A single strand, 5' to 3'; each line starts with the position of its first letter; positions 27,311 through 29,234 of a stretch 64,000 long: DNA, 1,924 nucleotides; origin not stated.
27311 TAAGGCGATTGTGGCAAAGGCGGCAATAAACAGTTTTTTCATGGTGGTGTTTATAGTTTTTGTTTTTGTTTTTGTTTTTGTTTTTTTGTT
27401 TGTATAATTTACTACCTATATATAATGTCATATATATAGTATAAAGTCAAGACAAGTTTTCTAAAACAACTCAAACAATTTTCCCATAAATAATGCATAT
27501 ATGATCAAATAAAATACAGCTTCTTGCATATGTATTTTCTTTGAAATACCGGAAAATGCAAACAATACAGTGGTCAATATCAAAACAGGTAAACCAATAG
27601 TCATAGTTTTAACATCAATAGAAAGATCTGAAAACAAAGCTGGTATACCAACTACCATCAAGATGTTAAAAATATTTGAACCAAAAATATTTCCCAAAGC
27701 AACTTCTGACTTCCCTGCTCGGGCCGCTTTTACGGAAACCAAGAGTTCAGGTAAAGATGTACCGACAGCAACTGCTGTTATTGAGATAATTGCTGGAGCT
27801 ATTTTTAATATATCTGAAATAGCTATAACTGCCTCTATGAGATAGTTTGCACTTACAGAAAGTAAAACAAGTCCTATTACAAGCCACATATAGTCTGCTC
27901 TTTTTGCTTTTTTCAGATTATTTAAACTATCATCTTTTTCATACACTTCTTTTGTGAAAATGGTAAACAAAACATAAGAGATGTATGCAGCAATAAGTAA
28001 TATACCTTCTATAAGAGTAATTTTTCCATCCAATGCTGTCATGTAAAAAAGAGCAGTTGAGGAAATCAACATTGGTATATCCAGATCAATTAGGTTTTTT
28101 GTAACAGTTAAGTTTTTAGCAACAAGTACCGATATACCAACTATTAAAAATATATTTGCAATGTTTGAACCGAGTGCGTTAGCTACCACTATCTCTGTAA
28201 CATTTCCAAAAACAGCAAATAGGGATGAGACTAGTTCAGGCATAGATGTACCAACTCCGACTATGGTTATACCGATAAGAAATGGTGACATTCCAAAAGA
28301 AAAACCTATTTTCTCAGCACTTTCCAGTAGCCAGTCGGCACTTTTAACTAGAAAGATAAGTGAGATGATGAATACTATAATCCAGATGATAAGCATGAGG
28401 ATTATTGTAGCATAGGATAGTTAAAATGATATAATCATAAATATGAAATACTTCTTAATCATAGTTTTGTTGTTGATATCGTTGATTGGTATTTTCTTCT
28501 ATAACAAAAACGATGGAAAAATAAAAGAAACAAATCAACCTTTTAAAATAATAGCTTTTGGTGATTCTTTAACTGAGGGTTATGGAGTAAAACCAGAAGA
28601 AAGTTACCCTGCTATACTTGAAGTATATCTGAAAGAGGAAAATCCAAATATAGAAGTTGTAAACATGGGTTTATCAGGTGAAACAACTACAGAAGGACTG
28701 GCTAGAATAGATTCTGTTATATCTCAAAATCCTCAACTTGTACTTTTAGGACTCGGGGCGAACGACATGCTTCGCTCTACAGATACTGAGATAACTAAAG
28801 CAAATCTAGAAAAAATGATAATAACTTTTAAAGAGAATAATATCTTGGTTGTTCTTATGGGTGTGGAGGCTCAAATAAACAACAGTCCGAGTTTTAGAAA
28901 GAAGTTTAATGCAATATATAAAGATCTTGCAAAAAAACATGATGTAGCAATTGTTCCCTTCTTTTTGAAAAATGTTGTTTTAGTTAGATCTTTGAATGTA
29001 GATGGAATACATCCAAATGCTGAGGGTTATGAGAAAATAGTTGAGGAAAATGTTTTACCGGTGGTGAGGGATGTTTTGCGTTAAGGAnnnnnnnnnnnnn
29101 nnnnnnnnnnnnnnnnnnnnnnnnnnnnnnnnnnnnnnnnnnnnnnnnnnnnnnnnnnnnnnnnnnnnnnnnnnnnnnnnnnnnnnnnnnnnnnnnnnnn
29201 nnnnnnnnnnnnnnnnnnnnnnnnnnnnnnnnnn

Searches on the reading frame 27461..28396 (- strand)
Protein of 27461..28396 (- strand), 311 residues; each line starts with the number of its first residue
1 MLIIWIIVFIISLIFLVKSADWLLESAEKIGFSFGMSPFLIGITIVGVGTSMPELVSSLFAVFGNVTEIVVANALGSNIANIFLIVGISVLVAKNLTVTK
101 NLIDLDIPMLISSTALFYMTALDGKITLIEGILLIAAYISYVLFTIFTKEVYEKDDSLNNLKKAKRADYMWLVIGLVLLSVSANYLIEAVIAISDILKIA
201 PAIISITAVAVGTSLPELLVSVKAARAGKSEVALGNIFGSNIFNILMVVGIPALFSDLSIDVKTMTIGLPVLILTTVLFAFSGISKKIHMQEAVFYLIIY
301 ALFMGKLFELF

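Call 12: search_protein_families(library=pfam, proteins=[window:27461-28396:-], max_evalue=0.001)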
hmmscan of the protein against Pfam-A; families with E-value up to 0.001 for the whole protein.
window:27461-28396:- (311 aa): 1 family
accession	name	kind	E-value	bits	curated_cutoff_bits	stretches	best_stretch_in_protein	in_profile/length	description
PF01699.29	Na_Ca_ex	-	1.4e-59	200.8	24.9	2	6-146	3-150/151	Sodium/calcium exchanger protein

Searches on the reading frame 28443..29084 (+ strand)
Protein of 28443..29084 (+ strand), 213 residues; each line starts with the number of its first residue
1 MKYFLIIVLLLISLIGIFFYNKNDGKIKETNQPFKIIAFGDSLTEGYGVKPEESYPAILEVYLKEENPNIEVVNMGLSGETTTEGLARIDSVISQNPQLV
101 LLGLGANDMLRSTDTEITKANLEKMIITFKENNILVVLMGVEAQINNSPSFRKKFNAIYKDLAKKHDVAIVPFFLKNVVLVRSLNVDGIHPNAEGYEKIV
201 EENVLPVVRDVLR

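Call 11: search_protein_families(library=pfam, proteins=[window:28443-29084:+], max_evalue=0.001)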
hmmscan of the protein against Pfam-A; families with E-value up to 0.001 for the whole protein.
window:28443-29084:+ (213 aa): 4 families
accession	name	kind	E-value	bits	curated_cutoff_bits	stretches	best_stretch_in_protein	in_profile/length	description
PF13472.12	Lipase_GDSL_2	-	5.7e-30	105.6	32.9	1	38-197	1-177/178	GDSL-like Lipase/Acylhydrolase family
PF00657.28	Lipase_GDSL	-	4.3e-21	76.4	23.6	1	36-202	1-207/208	GDSL-like Lipase/Acylhydrolase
PF25182.1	NonGDSL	-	2.9e-10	40.3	80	1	30-141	24-139/220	Non-GDSL lipase-like family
PF17182.10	OSK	-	0.00099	18.8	27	0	70-152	45-125/202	OSK domain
